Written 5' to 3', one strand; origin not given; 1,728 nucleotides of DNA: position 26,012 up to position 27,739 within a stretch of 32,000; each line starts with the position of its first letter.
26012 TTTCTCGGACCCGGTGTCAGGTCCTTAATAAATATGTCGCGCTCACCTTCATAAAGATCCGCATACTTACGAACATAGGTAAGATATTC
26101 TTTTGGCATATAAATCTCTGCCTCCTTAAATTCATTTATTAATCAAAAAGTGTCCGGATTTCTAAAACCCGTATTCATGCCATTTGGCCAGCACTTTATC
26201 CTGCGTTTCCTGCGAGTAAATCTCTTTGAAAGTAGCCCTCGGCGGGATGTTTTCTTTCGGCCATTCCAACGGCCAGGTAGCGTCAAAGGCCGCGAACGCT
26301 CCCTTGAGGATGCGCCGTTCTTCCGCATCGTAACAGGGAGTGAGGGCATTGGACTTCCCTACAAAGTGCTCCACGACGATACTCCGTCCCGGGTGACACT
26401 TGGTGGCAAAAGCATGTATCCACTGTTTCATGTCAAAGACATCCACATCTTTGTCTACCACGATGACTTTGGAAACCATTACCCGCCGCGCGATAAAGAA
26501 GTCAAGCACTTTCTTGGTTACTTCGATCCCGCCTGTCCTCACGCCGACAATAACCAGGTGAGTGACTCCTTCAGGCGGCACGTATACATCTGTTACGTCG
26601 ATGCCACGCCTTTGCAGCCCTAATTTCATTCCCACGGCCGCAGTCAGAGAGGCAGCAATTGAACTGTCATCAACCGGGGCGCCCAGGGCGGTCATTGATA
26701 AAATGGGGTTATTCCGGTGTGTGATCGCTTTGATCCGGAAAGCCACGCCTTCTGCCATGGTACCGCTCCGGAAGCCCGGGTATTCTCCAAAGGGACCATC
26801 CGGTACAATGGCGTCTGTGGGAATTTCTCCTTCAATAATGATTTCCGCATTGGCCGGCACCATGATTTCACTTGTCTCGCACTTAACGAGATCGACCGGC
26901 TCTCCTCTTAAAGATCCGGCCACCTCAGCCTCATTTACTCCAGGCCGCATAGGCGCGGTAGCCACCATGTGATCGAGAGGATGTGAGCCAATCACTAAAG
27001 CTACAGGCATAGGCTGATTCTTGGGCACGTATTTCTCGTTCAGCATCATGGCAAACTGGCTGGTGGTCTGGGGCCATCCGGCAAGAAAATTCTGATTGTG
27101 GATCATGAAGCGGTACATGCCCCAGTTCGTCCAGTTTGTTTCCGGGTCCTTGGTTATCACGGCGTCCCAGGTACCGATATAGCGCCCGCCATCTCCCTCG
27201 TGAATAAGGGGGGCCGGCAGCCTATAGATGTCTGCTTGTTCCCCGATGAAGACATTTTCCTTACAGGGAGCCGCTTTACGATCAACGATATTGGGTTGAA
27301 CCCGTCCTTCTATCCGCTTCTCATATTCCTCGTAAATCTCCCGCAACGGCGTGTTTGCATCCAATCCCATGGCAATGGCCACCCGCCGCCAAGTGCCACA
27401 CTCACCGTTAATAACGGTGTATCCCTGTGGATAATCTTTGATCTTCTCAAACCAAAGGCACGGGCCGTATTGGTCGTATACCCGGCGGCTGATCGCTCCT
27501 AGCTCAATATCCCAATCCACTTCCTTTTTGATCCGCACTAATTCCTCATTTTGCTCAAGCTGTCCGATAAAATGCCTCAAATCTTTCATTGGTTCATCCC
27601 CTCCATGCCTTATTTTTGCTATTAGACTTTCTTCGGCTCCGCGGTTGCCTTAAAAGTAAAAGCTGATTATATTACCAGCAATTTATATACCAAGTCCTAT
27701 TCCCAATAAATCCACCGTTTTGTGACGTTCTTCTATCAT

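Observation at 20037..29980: Sigma-54-controlled UbiD / UbiX / LpdD-like / PaaK-type ligase / BenE cluster beside bamBCDEF: a candidate uncharacterised aromatic-acid (de)carboxylation route into benzoyl-CoA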

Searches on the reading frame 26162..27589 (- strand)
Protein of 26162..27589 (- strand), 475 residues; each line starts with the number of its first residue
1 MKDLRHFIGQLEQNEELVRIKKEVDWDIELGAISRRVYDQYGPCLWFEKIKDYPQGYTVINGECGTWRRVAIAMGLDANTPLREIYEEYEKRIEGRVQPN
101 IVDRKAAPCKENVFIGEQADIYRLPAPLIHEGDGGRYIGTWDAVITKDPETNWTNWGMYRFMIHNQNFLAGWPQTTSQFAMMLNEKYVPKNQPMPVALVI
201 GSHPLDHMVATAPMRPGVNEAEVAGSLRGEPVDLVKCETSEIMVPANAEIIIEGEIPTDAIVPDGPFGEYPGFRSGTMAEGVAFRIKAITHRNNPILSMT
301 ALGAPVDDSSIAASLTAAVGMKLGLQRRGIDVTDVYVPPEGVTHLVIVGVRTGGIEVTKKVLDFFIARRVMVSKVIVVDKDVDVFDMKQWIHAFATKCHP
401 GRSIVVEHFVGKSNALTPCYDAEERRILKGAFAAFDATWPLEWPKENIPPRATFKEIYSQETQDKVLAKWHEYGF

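Call 3: search_protein_families(library=pfam, proteins=[window:26162-27589:-])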
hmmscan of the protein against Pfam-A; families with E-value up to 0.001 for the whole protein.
window:26162-27589:- (475 aa): 3 families
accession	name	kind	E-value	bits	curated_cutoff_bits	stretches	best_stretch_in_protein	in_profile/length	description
PF01977.22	UbiD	-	3.4e-63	213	23.3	1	101-304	2-205/206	3-octaprenyl-4-hydroxybenzoate carboxy-lyase Rift-related domain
PF20695.2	UbiD_N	-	6.4e-20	71.5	24.3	1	8-87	1-76/78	3-octaprenyl-4-hydroxybenzoate carboxy-lyase N-terminal domain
PF20696.2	UbiD_C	-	1.1e-14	54.9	24.2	1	324-406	15-101/127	3-octaprenyl-4-hydroxybenzoate carboxy-lyase C-terminal domain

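Call 4: search_protein_families(library=ncbifam, proteins=[window:26162-27589:-])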
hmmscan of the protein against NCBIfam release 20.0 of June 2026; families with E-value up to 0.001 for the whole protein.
window:26162-27589:- (475 aa): 7 families
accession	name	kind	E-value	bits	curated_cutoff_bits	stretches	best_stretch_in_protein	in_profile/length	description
TIGR02723.1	phenyl_P_alpha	equivalog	1.8e-115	386.3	564.6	1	2-475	8-481/485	phenylphosphate carboxylase subunit alpha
TIGR00148.1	TIGR00148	subfamily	2.1e-86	290.3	244.85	1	4-406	1-409/438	UbiD family decarboxylase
NF041219.1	BagN_FevL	exception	2e-77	260.8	1000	1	1-471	17-501/502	bagremycin/ferroverdin biosynthesis UbiD family decarboxylase BagN/FevL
NF041204.1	VdcC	exception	7e-76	255.5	650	1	2-406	2-409/467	non-oxidative hydroxyarylic acid decarboxylases subunit C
TIGR02724.1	phenyl_P_beta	equivalog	1.3e-63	215.1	468.95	1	3-474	2-470/472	phenylphosphate carboxylase subunit beta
TIGR03701.1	mena_SCO4490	equivalog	1.8e-62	211.5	495.9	1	7-407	2-414/433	menaquinone biosynthesis decarboxylase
NF008175.0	PRK10922.1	equivalog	1.8e-50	171.9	788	2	105-406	126-429/497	4-hydroxy-3-polyprenylbenzoate decarboxylase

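Call 8: find_homologous_proteins(query=window:26162-27589:-)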
Query window:26162-27589:- (475 aa): 3237 proteins with E <= 0.001 among 8000 candidates; the best 120 are listed.
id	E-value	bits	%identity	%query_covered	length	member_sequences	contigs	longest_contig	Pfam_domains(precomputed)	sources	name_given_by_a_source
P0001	0.0e+0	1100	98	100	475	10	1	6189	PF20696.3,PF01977.23,PF20695.3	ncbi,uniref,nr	ncbi:UbiD family decarboxylase [Pelotomaculum sp. PtaB.Bin117]|uniref:UbiD family decarboxylase n=1 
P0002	1.5e-276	936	82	100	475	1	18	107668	PF20696.3,PF01977.23,PF20695.3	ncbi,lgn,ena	-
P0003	6.6e-253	858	74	100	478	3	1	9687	PF20696.3,PF01977.23,PF20695.3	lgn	-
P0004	7.2e-246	835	72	100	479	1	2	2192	PF20696.3,PF01977.23,PF20695.3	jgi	-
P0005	1.6e-242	824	72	99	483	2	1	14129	PF20696.3,PF01977.23,PF20695.3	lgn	-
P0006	2.6e-241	820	72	100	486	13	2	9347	PF20696.3,PF01977.23,PF20695.3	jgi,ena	jgi:4-hydroxy-3-polyprenylbenzoate decarboxylase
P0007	9.1e-236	801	70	100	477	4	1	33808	PF20696.3,PF01977.23,PF20695.3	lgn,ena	-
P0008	1.3e-235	801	70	100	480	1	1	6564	PF20696.3,PF01977.23,PF20695.3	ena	-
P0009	7.8e-234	795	69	99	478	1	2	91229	PF20696.3,PF01977.23,PF20695.3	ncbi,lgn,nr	ncbi:MAG: UbiD family decarboxylase [Chloroflexi bacterium]|nr:UbiD family decarboxylase [Chloroflex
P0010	1.2e-223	761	65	100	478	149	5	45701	PF20696.3,PF01977.23,PF20695.3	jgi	jgi:phenylphosphate carboxylase alpha subunit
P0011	2.2e-220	751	64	100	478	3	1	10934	PF20696.3,PF01977.23,PF20695.3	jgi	jgi:4-hydroxy-3-polyprenylbenzoate decarboxylase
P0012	6.0e-219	746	64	100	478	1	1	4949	PF20696.3,PF01977.23,PF20695.3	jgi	jgi:4-hydroxy-3-polyprenylbenzoate decarboxylase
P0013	1.5e-217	741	64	100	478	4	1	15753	PF20696.3,PF01977.23,PF20695.3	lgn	-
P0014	2.3e-216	737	63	100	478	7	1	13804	PF20696.3,PF01977.23,PF20695.3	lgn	-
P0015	2.9e-216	737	64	100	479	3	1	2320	PF20696.3,PF01977.23,PF20695.3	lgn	-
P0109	5.2e-203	693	61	99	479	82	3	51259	PF20696.3,PF01977.23,PF20695.3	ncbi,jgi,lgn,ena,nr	ncbi:MAG: UbiD family decarboxylase [Syntrophorhabdaceae bacterium]|nr:UbiD family decarboxylase [Sy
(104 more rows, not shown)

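Call 9: search_solved_structures(query=window:26162-27589:-)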
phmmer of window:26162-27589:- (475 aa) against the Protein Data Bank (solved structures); distinct sequences matched with E-value up to 0.001: 40.
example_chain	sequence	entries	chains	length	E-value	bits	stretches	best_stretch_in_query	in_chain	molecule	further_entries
9gqr_A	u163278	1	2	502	1.4e-69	238.3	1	5-475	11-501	decarboxylase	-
6da6_A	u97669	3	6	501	5.6e-69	236.3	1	1-467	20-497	UbiD-like decarboxylase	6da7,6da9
7abn_D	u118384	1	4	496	1.8e-67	231.4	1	3-475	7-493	UbiD-like decarboxylase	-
4ip2_A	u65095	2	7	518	2.1e-67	231.1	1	3-475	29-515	Aromatic Acid Decarboxylase | PA0254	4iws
7abo_C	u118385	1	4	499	3.2e-67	230.5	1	3-475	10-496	UbiD-like decarboxylase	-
7nf0_A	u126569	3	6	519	3e-66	227.3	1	4-475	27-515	Ferulic acid decarboxylase 1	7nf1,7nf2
7ney_A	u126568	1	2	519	4.3e-65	223.5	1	4-475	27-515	Ferulic acid decarboxylase 1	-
7pda_A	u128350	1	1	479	1.5e-61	211.8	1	2-465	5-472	UbiD family decarboxylase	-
7nf3_A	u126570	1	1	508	2.9e-61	210.8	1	5-475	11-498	Ferulic acid decarboxylase 1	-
6ev9_A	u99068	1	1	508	3.6e-61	210.5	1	5-475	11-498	Ferulic acid decarboxylase 1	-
7ae4_A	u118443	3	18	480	5e-61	210.1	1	2-409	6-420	Phenolic acid decarboxylase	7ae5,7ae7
7nf4_A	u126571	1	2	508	6.8e-61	209.6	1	5-475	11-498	Ferulic acid decarboxylase 1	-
6tie_AAA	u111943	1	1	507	7.2e-61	209.6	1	5-475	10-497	Ferulic acid decarboxylase 1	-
6tib_AAA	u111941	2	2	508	7.2e-61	209.5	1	5-475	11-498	Ferulic acid decarboxylase 1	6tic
6r2z_A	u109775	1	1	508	1.2e-60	208.8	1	5-475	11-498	Ferulic acid decarboxylase 1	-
8oz5_A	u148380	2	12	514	1.2e-11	47.2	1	2-405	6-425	Phthaloyl-CoA decarboxylase (Pcd)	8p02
8pmk_A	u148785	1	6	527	1.3e-11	47.1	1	2-405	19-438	Phthaloyl-CoA decarboxylase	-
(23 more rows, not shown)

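Call 21: find_encoding_contigs(protein=window:26162-27589:-, flank=10000, max_places=6)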
Protein window:26162-27589:- (475 aa): 4 contigs read that carry it; 3 places shown.
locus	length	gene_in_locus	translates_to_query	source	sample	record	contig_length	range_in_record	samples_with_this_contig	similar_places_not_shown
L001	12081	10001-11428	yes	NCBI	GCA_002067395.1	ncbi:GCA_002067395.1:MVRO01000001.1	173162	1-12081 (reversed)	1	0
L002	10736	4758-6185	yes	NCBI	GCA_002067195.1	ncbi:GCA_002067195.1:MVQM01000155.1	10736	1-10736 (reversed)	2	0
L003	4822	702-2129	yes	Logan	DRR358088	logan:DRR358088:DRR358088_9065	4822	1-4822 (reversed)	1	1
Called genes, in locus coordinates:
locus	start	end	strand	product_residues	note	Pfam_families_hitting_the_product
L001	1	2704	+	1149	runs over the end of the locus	PF13510:Fer2_4, PF14691:Fer4_20, PF01266:DAO (weak), PF07992:Pyr_redox_2, PF13450:NAD_binding_8, PF12838:Fer4_7, PF02906:Fe_hyd_lg_C, PF02256:Fe_hyd_SSU, +7 more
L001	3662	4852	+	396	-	-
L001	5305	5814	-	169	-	PF11553:DUF3231, PF07875:Coat_F (weak)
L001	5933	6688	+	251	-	-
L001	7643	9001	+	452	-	PF00989:PAS (weak), PF08448:PAS_4 (weak), PF00158:Sigma54_activat, PF14532:Sigma54_activ_2, PF00004:AAA (weak), PF07728:AAA_5 (weak), PF25601:AAA_lid_14, PF02954:HTH_8, +1 more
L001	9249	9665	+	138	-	PF21758:LpdD_chaperone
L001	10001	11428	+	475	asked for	PF20695:UbiD_N, PF01977:UbiD, PF20696:UbiD_C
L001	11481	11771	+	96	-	-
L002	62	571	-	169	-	PF11553:DUF3231, PF07875:Coat_F (weak)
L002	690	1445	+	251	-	-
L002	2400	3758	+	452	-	PF00989:PAS (weak), PF08448:PAS_4 (weak), PF00158:Sigma54_activat, PF14532:Sigma54_activ_2, PF00004:AAA (weak), PF07728:AAA_5 (weak), PF25601:AAA_lid_14, PF02954:HTH_8, +1 more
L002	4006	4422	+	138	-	PF21758:LpdD_chaperone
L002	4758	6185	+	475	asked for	PF20695:UbiD_N, PF01977:UbiD, PF20696:UbiD_C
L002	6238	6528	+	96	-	-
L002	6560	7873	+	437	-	PF00501:AMP-binding, PF14535:AMP-binding_C_2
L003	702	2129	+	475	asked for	PF20695:UbiD_N, PF01977:UbiD, PF20696:UbiD_C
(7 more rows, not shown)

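Call 22: list_cluster_members(proteins=[window:26162-27589:-, P0001, P0002, P0109])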
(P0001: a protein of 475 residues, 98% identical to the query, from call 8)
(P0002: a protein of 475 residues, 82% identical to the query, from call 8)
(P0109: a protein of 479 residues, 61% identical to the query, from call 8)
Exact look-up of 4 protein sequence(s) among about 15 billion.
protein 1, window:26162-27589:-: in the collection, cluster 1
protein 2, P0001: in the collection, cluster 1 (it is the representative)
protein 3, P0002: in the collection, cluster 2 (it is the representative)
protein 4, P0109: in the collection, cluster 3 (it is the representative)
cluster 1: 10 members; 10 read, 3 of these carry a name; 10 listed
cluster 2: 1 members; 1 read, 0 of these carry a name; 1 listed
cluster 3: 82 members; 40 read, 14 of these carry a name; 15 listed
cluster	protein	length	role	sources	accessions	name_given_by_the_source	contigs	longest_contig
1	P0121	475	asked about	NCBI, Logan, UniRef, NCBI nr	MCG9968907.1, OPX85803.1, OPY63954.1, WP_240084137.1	UbiD family decarboxylase [Pelotomaculum terephthalicicum JT] | UbiD family decarboxylase n=1 Tax=Pelotomaculum TaxID=191373 RepID=UPI0009C86675 | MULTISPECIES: UbiD family decarboxylase [Pelotomaculum]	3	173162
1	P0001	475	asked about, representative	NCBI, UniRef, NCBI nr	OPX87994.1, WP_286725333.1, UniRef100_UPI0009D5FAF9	UbiD family decarboxylase [Pelotomaculum sp. PtaB.Bin117] | UbiD family decarboxylase n=1 Tax=Pelotomaculum sp. PtaB.Bin117 TaxID=1811694 ...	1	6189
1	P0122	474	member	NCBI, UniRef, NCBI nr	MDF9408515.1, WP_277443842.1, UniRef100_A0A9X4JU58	UbiD family decarboxylase [Pelotomaculum isophthalicicum JI] | UbiD family decarboxylase n=1 Tax=Pelotomaculum isophthalicicum JI TaxID=947010 ... | UbiD family decarboxylase [Pelotomaculum isophthalicicum]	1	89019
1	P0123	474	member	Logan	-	-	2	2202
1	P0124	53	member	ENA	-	-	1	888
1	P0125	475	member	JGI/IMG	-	-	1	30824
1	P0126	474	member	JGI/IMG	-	-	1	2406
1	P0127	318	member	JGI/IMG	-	-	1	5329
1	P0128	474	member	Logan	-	-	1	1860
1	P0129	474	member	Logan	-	-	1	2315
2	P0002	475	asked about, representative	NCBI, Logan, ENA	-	-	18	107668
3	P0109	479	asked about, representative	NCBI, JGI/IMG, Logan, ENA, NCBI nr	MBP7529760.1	MAG: UbiD family decarboxylase [Syntrophorhabdaceae bacterium] | UbiD family decarboxylase [Syntrophorhabdaceae bacterium]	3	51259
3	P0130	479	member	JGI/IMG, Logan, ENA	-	4-hydroxy-3-polyprenylbenzoate decarboxylase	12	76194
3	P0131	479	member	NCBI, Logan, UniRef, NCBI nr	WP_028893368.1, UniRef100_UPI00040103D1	UbiD family decarboxylase [Syntrophorhabdus aromaticivorans] | UbiD family decarboxylase n=1 Tax=Syntrophorhabdus aromaticivorans TaxID=328301 ...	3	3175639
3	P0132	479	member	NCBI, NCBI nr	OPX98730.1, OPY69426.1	MAG: Phenolic acid decarboxylase subunit C [Syntrophorhabdus sp. PtaU1.Bin002] | MAG: Phenolic acid decarboxylase subunit C [Syntrophorhabdus sp. PtaB.Bin006]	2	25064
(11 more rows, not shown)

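Call 24: find_encoding_contigs(protein=P0131, flank=10000, max_places=3)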
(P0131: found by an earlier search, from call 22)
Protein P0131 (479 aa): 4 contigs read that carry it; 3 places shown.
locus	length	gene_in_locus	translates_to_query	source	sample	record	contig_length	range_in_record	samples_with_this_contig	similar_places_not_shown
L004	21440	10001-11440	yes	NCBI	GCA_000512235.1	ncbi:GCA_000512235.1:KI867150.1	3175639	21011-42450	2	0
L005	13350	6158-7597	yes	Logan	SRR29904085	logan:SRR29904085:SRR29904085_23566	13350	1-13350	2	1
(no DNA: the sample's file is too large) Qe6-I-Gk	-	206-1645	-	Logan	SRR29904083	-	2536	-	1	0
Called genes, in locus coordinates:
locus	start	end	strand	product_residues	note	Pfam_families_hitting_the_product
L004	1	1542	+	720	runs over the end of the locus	PF20256:MoCoBD_2, PF02738:MoCoBD_1, PF20256:MoCoBD_2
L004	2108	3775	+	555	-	PF01293:PEPCK_ATP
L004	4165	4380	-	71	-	-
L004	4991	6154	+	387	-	PF03150:CCP_MauG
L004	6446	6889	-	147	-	PF00582:Usp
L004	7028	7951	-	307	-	PF00056:Ldh_1_N, PF02866:Ldh_1_C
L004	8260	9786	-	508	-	PF00158:Sigma54_activat, PF01078:Mg_chelatase (faint), PF14532:Sigma54_activ_2, PF00004:AAA (weak), PF07728:AAA_5, PF25601:AAA_lid_14, PF02954:HTH_8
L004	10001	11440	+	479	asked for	PF20695:UbiD_N, PF01977:UbiD, PF20696:UbiD_C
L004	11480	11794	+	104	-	-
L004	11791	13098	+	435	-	PF14535:AMP-binding_C_2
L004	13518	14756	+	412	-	PF03594:BenE, PF16983:MFS_MOT1 (weak)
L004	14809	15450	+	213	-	PF02441:Flavoprotein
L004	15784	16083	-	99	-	-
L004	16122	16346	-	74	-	-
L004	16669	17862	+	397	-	PF04055:Radical_SAM, PF13353:Fer4_12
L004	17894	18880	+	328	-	PF00490:ALAD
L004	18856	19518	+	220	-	PF04055:Radical_SAM, PF13353:Fer4_12 (weak)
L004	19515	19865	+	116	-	PF13186:SPASM (weak)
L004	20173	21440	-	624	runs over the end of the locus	PF21185:RecD_N, PF00580:UvrD-helicase (weak), PF13245:AAA_19, PF13604:AAA_30, PF05127:NAT10_TcmA_helicase, PF18335:SH3_13, PF01443:Viral_helicase1 (weak), PF13538:UvrD_C_2, +2 more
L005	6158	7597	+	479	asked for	PF20695:UbiD_N, PF01977:UbiD, PF20696:UbiD_C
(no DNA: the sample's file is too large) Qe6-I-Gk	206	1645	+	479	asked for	PF20695:UbiD_N, PF01977:UbiD, PF20696:UbiD_C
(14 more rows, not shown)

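Call 25: find_encoding_contigs(protein=P0122, flank=10000, max_places=3)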
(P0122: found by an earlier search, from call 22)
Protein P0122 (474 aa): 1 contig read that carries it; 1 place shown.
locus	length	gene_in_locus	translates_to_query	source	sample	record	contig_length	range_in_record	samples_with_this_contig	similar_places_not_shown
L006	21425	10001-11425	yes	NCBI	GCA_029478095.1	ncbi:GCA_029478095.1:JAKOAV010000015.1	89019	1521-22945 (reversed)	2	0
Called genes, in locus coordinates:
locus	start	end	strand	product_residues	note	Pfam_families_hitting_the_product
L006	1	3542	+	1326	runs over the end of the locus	PF01555:N6_N4_Mtase (faint)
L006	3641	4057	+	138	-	-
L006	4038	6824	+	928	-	PF00176:SNF2-rel_dom, PF13872:AAA_34 (faint), PF00270:DEAD, PF04851:ResIII, PF00271:Helicase_C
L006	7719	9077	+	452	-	PF00989:PAS (weak), PF00158:Sigma54_activat, PF14532:Sigma54_activ_2, PF00004:AAA (weak), PF07728:AAA_5 (weak), PF25601:AAA_lid_14, PF02954:HTH_8, PF18024:HTH_50 (weak), +2 more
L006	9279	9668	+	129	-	PF21758:LpdD_chaperone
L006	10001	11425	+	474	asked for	PF20695:UbiD_N, PF01977:UbiD, PF20696:UbiD_C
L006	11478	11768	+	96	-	-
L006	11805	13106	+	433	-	PF00501:AMP-binding, PF14535:AMP-binding_C_2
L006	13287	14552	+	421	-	PF03594:BenE, PF16983:MFS_MOT1 (weak)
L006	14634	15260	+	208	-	PF02441:Flavoprotein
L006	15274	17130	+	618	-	PF02743:dCache_1, PF22673:MCP-like_PDC_1, PF08269:dCache_2 (weak), PF00672:HAMP, PF00015:MCPsignal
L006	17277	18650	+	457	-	PF00989:PAS (weak), PF00158:Sigma54_activat, PF14532:Sigma54_activ_2, PF00004:AAA (weak), PF07724:AAA_2 (faint), PF07728:AAA_5 (weak), PF25601:AAA_lid_14, PF02954:HTH_8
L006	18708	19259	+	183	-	PF00132:Hexapep (faint), PF25084:LbH_EIF2B (faint), PF25087:GMPPB_C (faint)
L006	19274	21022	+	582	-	PF01979:Amidohydro_1, PF07969:Amidohydro_3 (faint), PF13382:Adenine_deam_C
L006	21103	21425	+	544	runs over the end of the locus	PF00890:FAD_binding_2, PF01266:DAO (faint), PF03486:HI0933_like (faint), PF07992:Pyr_redox_2 (faint), PF12831:FAD_oxidored (weak), PF02910:Succ_DH_flav_C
